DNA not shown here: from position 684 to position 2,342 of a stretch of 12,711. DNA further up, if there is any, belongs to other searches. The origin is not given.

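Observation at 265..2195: Three-gene operon: two small acidic proteins plus a membrane-less KAP-family NTPase, a candidate uncharacterised conflict/defence module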

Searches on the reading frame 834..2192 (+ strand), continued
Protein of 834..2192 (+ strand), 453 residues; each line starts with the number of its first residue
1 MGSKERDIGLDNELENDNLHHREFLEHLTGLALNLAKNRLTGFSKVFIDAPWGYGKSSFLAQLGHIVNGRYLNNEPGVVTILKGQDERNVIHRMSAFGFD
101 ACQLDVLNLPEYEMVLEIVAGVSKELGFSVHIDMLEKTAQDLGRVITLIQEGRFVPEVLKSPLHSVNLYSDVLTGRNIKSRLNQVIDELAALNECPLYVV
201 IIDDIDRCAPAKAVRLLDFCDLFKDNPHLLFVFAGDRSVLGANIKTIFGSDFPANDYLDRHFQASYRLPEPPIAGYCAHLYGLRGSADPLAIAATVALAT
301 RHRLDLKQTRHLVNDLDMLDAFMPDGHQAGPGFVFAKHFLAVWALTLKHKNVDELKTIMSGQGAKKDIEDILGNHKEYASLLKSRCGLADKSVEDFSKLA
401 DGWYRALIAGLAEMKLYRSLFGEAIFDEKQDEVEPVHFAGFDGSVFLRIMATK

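Call 41: fold_search(model_id=the predicted structure, library=pdb)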
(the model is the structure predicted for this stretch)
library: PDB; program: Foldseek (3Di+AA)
matches with E <= 10: 722; with E <= 0.001: 18
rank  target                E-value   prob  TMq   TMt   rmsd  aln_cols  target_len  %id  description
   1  8hr8_A                1.0e-05  1.00  0.39  0.23  15.0       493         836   14  Structure of heptameric RdrA ring (released 2023-02-01)
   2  8hr8_F                1.8e-05  1.00  0.41  0.24  14.8       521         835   14  Structure of heptameric RdrA ring (released 2023-02-01)
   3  8hr8_G                2.1e-05  1.00  0.39  0.23  15.2       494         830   14  Structure of heptameric RdrA ring (released 2023-02-01)
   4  8hra_C                2.3e-05  1.00  0.35  0.21  15.4       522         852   14  Structure of heptameric RdrA ring in RNA-loading state (released 2023-02-01)
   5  8hr8_E                3.2e-05  1.00  0.37  0.22  15.0       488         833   14  Structure of heptameric RdrA ring (released 2023-02-01)
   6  8hra_B                4.0e-05  1.00  0.36  0.22  15.2       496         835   14  Structure of heptameric RdrA ring in RNA-loading state (released 2023-02-01)
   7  8hr8_C                5.6e-05  1.00  0.36  0.22  15.6       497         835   14  Structure of heptameric RdrA ring (released 2023-02-01)
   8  8hrb_D                6.4e-05  1.00  0.38  0.22  14.6       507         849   14  Structure of tetradecameric RdrA ring in RNA-loading state (released 2023-02-01)
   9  8hr8_H                7.9e-05  1.00  0.40  0.25  13.2       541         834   12  Structure of heptameric RdrA ring (released 2023-02-01)
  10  8hrb_A                1.2e-04  1.00  0.39  0.23  14.7       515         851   13  Structure of tetradecameric RdrA ring in RNA-loading state (released 2023-02-01)
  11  8hra_E                1.7e-04  1.00  0.38  0.23  14.8       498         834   14  Structure of heptameric RdrA ring in RNA-loading state (released 2023-02-01)
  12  8fnw_M                1.8e-04  1.00  0.40  0.25  14.7       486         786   12  Structure of RdrA-RdrB complex from Escherichia coli RADAR defense system (released 2023-02-01)
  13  8hra_D                2.0e-04  1.00  0.35  0.20  15.4       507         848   15  Structure of heptameric RdrA ring in RNA-loading state (released 2023-02-01)
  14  8hr7_A                3.0e-04  1.00  0.39  0.23  15.1       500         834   15  Structure of RdrA-RdrB complex (released 2023-02-01)
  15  8hra_A                5.0e-04  1.00  0.34  0.20  14.4       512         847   14  Structure of heptameric RdrA ring in RNA-loading state (released 2023-02-01)
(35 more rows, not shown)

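Call 43: find_homologous_proteins(query=A6, max_evalue=1e-20)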
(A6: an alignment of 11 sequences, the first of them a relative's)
Query A6 (11 sequences) (432 aa, profile of the alignment): 1319 proteins with E <= 1e-20 among 8000 candidates; the best 120 are listed.
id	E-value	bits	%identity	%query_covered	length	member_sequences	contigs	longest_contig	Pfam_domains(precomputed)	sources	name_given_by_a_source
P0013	1.6e-143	497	100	100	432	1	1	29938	PF07693.21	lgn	-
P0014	2.2e-142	493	42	100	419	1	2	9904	PF07693.21,PF24883.3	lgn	-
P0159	3.4e-135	469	44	100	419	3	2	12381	PF07693.21,PF24883.3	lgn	-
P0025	1.7e-131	457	29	81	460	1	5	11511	PF07693.21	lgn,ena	-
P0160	9.2e-131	455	36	94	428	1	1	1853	PF07693.21,PF24883.3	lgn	-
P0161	1.5e-128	448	58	100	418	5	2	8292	PF07693.21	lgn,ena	-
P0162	3.2e-127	443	67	100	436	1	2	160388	PF07693.21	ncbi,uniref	ncbi:P-loop NTPase fold protein [Thomasclavelia spiroformis]|uniref:KAP family P-loop NTPase fold pr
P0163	1.6e-126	441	65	100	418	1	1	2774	PF07693.21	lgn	-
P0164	1.8e-126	441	36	88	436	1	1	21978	PF07693.21,PF24883.3,PF13401.13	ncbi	-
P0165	9.1e-126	438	36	94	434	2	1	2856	PF07693.21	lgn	-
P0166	1.0e-125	438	64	100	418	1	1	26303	PF07693.21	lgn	-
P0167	1.4e-125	438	64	100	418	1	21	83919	PF07693.21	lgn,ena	-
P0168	1.9e-125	437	64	100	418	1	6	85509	PF07693.21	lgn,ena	-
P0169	2.5e-118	414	45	100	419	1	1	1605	PF07693.21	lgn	-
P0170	4.9e-117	410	36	88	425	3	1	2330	PF07693.21,PF24883.3,PF13401.13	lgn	-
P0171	7.1e-115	403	34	94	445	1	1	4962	PF07693.21,PF24883.3,PF13401.13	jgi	-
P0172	1.7e-113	398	34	97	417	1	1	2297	PF06745.20,PF07693.21,PF24883.3,PF13401.13,PF01637.25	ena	-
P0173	2.1e-111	391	33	94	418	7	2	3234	PF07693.21,PF24883.3,PF13401.13,PF01637.25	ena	-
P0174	1.1e-108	382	32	83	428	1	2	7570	PF07693.21,PF24883.3,PF13401.13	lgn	-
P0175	9.9e-106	372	31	88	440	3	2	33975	PF07693.21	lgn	-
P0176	4.1e-104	367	35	81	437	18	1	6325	PF07693.21,PF13401.13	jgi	-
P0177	1.5e-103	365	33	82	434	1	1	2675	PF07693.21,PF24883.3,PF13401.13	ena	-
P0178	8.2e-103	363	31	84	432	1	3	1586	PF07693.21,PF13401.13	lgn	-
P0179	9.4e-103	363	35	83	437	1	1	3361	PF07693.21,PF13401.13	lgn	-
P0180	1.6e-102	362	29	83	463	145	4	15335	PF07693.21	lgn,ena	-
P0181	1.8e-102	362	29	83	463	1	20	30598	PF07693.21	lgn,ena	-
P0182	2.5e-102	361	31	81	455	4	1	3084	PF07693.21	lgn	-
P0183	2.7e-102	361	32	81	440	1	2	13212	PF07693.21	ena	-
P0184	4.6e-102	360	32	84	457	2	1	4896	PF07693.21,PF24883.3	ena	-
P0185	4.9e-102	360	29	88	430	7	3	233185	PF07693.21,PF13401.13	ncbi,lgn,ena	-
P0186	8.5e-102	359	29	83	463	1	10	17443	PF07693.21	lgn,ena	-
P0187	9.3e-102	359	29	91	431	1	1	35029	PF07693.21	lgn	-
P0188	1.2e-101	359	28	83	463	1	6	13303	PF07693.21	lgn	-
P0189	2.1e-101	358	29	83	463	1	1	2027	PF07693.21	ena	-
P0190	2.1e-101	358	29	83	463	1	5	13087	PF07693.21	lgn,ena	-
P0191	2.6e-101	358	29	83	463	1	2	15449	PF07693.21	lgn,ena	-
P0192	2.7e-101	358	28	83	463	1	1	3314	PF07693.21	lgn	-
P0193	2.8e-101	358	33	82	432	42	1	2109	PF07693.21,PF24883.3,PF13401.13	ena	-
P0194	4.2e-101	357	28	83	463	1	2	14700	PF07693.21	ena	-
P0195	8.8e-101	356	32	84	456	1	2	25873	PF07693.21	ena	-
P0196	9.5e-101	356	29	89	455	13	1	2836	PF07693.21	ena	-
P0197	1.0e-100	356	28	94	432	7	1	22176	PF07693.21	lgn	-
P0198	1.3e-100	355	29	83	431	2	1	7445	PF07693.21,PF13191.13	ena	-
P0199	1.3e-100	355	28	83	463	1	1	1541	PF07693.21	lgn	-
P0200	2.6e-100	355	27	97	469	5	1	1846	PF07693.21,PF13401.13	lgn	-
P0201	3.0e-100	354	29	83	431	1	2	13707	PF07693.21,PF13191.13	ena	-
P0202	3.1e-100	354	28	83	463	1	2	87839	PF07693.21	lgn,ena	-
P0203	3.6e-100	354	29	83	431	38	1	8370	PF07693.21,PF13191.13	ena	-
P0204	4.1e-100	354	30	81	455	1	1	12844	PF07693.21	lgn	-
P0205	5.2e-100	354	29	80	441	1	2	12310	PF07693.21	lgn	-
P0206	6.7e-100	353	30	83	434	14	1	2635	PF07693.21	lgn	-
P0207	7.8e-100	353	29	82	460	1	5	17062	PF07693.21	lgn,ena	-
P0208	9.1e-100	353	31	83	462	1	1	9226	PF07693.21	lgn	-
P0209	9.6e-100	353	28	94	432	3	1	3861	PF07693.21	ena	-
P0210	1.1e-99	352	30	89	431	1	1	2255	PF07693.21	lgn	-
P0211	1.4e-99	352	31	81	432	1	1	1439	PF07693.21,PF24883.3,PF13401.13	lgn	-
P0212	1.9e-99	352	28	83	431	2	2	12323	PF07693.21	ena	-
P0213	2.4e-99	351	35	57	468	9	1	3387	PF07693.21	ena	-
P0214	2.4e-99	351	28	83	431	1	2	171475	PF07693.21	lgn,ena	-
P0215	4.7e-99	350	31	95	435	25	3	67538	PF07693.21,PF13401.13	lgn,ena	-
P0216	5.1e-99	350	32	95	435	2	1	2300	PF07693.21,PF13401.13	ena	-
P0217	5.6e-99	350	31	71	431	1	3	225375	PF07693.21,PF13191.13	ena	-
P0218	5.9e-99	350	31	70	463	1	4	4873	PF07693.21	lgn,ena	-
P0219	1.2e-98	349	32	83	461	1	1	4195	PF07693.21,PF13401.13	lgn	-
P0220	1.6e-98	349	29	83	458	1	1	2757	PF07693.21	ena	-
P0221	2.1e-98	348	30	83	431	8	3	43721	PF07693.21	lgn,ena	-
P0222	3.2e-98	348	33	87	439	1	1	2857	PF07693.21,PF24883.3,PF13401.13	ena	-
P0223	7.8e-98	346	30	82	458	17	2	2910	PF07693.21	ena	-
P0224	7.9e-98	346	34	82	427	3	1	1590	PF07693.21,PF24883.3,PF13401.13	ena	-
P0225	8.0e-98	346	34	96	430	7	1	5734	PF07693.21,PF24883.3,PF05729.19,PF13401.13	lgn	-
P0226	1.3e-97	346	30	87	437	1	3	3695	PF07693.21,PF24883.3,PF13401.13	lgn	-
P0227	1.4e-97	345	28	57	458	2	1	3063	PF07693.21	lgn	-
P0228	1.5e-97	345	30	83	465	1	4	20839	PF07693.21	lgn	-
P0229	1.5e-97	345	28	74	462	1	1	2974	PF07693.21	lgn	-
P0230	1.7e-97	345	26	86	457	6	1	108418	PF07693.21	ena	-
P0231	2.1e-97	345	35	72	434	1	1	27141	PF07693.21,PF24883.3,PF13401.13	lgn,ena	-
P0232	3.3e-97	344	31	84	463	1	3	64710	PF07693.21,PF13401.13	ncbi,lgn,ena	-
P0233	3.9e-97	344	34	97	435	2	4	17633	PF07693.21,PF24883.3,PF13401.13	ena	-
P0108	4.5e-97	344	28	99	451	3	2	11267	PF07693.21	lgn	-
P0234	5.3e-97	344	33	82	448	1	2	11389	PF07693.21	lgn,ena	-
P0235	8.0e-97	343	27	83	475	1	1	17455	PF07693.21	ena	-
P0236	9.9e-97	343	30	84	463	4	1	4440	PF07693.21,PF13401.13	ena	-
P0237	1.0e-96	343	28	81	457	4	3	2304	PF07693.21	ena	-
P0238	1.1e-96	343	28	83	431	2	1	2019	PF07693.21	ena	-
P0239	1.3e-96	342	33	83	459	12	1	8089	PF07693.21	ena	-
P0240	1.6e-96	342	33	82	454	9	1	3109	PF07693.21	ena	-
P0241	2.3e-96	342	32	82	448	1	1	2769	PF07693.21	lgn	-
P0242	2.8e-96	341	29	91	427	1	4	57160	PF07693.21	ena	-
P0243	3.6e-96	341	33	83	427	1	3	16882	PF07693.21,PF13401.13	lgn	-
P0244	4.2e-96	341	34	83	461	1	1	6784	PF07693.21,PF13401.13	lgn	-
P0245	4.5e-96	341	30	84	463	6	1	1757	PF07693.21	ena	-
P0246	4.9e-96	340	28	96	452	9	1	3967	PF07693.21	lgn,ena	-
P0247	5.0e-96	340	27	81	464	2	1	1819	PF07693.21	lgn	-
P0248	5.2e-96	340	32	82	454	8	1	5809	PF07693.21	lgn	-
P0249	6.6e-96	340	26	86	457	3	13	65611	PF07693.21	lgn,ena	-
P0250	6.6e-96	340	33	82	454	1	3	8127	PF07693.21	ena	-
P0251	6.8e-96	340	33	82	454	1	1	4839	PF07693.21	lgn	-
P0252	7.8e-96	340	27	61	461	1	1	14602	PF07693.21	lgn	-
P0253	8.1e-96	340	26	81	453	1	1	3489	PF07693.21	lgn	-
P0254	1.1e-95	339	30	83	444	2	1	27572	PF07693.21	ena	-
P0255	1.1e-95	339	32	82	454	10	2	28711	PF07693.21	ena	-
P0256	1.2e-95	339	27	91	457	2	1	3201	PF07693.21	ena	-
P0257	1.3e-95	339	32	82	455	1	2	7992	PF07693.21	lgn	-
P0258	1.4e-95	339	31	82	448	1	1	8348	PF07693.21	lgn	-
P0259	1.4e-95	339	34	82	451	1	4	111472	PF07693.21,PF24883.3,PF13401.13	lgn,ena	-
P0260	1.9e-95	339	32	82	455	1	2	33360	PF07693.21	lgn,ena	-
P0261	2.8e-95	338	29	81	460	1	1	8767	PF07693.21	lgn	-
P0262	2.9e-95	338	32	82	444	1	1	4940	PF07693.21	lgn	-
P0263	3.0e-95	338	31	84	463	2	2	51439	PF07693.21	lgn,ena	-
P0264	3.7e-95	338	29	91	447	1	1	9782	PF07693.21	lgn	-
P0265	3.9e-95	337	32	82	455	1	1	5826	PF07693.21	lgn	-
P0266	3.9e-95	337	32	82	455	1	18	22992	PF07693.21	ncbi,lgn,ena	-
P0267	4.1e-95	337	32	82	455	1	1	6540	PF07693.21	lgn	-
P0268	4.2e-95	337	32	82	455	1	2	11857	PF07693.21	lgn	-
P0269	4.3e-95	337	32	82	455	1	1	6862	PF07693.21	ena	-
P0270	5.0e-95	337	26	84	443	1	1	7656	PF07693.21,PF24883.3,PF13401.13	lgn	-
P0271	7.8e-95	336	33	85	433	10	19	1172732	PF07693.21,PF13401.13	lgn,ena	-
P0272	8.8e-95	336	32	95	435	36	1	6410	PF07693.21,PF13401.13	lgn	-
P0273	9.4e-95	336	32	83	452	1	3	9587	PF07693.21,PF13401.13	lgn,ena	-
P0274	1.0e-94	336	32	82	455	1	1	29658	PF07693.21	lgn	-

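Call 44: find_encoding_contigs(protein=P0013, flank=5000, max_places=2)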
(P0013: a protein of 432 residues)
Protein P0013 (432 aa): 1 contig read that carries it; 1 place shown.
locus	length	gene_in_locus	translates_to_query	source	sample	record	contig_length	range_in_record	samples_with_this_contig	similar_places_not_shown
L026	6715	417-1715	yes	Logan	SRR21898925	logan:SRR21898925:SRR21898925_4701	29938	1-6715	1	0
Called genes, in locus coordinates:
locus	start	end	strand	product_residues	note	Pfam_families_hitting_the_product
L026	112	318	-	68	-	-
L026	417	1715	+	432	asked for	PF07693:KAP_NTPase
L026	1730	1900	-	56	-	-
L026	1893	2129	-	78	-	-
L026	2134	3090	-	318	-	PF05257:CHAP, PF08239:SH3_3 (weak)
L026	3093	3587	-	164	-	PF19791:DUF6275, PF07554:FIVAR (weak)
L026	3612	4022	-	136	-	PF05105:Phage_holin_4_1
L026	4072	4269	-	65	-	-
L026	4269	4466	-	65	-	-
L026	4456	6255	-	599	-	-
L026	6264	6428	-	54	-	-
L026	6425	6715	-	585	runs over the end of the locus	-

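Call 45: find_encoding_contigs(protein=P0162, flank=5000, max_places=2)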
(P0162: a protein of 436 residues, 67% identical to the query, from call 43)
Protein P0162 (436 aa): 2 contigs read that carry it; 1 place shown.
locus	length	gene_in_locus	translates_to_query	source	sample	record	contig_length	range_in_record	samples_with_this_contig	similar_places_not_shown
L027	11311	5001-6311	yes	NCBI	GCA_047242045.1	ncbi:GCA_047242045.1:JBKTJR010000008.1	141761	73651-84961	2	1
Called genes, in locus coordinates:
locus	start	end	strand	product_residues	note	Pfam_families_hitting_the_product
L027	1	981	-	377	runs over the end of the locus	PF02540:NAD_synthase, PF02568:ThiI (faint), PF03054:tRNA_Me_trans, PF06508:QueC (faint), PF20259:tRNA_Me_trans_M, PF20258:tRNA_Me_trans_C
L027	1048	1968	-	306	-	PF00480:ROK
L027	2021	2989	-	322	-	PF01479:S4 (faint), PF00849:PseudoU_synth_2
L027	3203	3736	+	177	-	PF28549:NDPSase_N (weak), PF00293:NUDIX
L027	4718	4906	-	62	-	-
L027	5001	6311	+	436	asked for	PF07693:KAP_NTPase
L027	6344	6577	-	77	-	-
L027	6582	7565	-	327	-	PF01520:Amidase_3, PF01471:PG_binding_1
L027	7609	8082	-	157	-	PF05105:Phage_holin_4_1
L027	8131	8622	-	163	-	-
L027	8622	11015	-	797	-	-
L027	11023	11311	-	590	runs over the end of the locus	-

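Call 46: find_encoding_contigs(protein=P0159, flank=5000, max_places=2)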
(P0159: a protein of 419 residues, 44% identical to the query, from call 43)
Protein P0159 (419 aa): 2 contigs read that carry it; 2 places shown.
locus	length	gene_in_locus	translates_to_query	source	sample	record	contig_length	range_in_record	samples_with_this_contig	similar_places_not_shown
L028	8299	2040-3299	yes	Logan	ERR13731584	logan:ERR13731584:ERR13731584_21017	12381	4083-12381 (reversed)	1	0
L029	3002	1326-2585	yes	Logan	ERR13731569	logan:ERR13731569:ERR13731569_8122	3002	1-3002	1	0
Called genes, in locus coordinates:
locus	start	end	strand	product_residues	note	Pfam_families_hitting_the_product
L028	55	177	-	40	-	-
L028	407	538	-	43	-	-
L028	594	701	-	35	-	-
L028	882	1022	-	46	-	-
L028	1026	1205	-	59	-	-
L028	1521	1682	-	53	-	-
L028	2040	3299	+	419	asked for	PF07693:KAP_NTPase, PF24883:NPHP3_N (faint)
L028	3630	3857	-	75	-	PF13614:AAA_31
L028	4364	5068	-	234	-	-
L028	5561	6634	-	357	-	-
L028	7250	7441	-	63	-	-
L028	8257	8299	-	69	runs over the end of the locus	-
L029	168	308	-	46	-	-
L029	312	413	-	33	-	-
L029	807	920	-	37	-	-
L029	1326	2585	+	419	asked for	PF07693:KAP_NTPase, PF24883:NPHP3_N (faint)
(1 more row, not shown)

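Call 47: find_encoding_contigs(protein=P0168, flank=5000, max_places=3)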
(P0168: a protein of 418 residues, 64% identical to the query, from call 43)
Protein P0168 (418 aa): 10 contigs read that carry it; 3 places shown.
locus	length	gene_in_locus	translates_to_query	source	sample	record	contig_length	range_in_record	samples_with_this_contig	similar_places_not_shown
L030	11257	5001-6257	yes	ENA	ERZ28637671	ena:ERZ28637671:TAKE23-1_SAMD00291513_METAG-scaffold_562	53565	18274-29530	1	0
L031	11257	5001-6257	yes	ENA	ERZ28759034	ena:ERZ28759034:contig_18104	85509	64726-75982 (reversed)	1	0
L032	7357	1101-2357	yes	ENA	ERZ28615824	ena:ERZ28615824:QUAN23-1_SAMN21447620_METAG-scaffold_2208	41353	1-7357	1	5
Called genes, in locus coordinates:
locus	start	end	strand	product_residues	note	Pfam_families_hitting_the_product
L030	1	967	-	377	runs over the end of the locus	PF02540:NAD_synthase, PF02568:ThiI (faint), PF03054:tRNA_Me_trans, PF06508:QueC (faint), PF20259:tRNA_Me_trans_M, PF20258:tRNA_Me_trans_C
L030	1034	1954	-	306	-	PF00480:ROK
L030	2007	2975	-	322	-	PF01479:S4 (faint), PF00849:PseudoU_synth_2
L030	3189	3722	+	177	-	PF28549:NDPSase_N (weak), PF00293:NUDIX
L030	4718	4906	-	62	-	-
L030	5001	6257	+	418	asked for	PF07693:KAP_NTPase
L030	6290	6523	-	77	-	-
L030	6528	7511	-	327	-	PF01520:Amidase_3, PF01471:PG_binding_1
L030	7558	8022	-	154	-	PF05105:Phage_holin_4_1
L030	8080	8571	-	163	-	-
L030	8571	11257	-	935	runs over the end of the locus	-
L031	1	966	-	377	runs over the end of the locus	PF02540:NAD_synthase, PF02568:ThiI (faint), PF03054:tRNA_Me_trans, PF06508:QueC (faint), PF20259:tRNA_Me_trans_M, PF20258:tRNA_Me_trans_C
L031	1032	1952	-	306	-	PF00480:ROK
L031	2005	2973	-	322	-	PF01479:S4 (faint), PF00849:PseudoU_synth_2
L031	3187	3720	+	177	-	PF28549:NDPSase_N (weak), PF00293:NUDIX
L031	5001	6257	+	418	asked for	PF07693:KAP_NTPase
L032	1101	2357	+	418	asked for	PF07693:KAP_NTPase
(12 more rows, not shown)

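Call 50: find_related_loci(query=A1, collection=viral_contigs, flank=6000)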
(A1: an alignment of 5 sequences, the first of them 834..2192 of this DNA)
Query A1 (453 aa) in viral_contigs; peptide patterns used: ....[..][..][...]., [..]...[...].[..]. (x = any residue, [..] = any of these).
173 stretches matched a pattern; 1 encode a relative of the query (tblastn E <= 1e-3); 1 distinct loci.
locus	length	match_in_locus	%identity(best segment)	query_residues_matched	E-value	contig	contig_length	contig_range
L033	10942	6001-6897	24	9-269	6e-19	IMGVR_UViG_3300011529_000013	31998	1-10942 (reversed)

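Call 59: search_solved_structures(query=A2, max_evalue=0.1)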
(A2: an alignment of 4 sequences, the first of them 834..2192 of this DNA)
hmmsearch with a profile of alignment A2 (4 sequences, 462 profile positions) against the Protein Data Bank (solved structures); distinct sequences matched with E-value up to 0.1: 0.

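Call 64: search_dna_similar(query=window:834-2192:+, collection=phages, mode=protein, max_evalue=0.001, max_rows=20)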
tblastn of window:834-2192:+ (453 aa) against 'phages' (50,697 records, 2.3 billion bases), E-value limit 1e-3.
Records with a match: 5; places in all: 5; records where one place covers at least 80% of the query: 0.
Best place of each record, by identity: <60% 5.
By first word of the organism name: Bacteriophage 2; Fusobacterium 1; Salmonella 1; Vibrio 1.
By host as written in the record: Helicobacter sp. 1; Fusobacterium necrophorum subsp. necrophorum strain FN37 1; Homo sapiens 1; Vibrio anguillarum strain 90-11-286 1; - 1.
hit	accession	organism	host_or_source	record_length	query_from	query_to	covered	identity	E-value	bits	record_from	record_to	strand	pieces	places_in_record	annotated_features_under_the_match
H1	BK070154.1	Bacteriophage sp.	Helicobacter sp.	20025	7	280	60%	23.4%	6e-11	71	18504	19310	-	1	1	hypothetical protein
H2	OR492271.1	Fusobacterium phage phiFN37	Fusobacterium necrophorum subsp. ...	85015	20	270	55%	24.7%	4e-6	56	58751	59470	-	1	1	hypothetical protein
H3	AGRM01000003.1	Salmonella enterica subsp. houtenae str. ATCC BAA-1581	Homo sapiens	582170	44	291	55%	24.4%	1e-6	57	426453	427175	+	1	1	P-loop domain protein, KAP family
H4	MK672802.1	Vibrio phage Va_90-11-286_p16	Vibrio anguillarum strain 90-11-286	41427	154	369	48%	24.4%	3e-7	59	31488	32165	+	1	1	hypothetical protein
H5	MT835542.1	Bacteriophage sp.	human fecal samples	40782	179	281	23%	30.8%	1e-7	60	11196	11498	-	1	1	record has no annotation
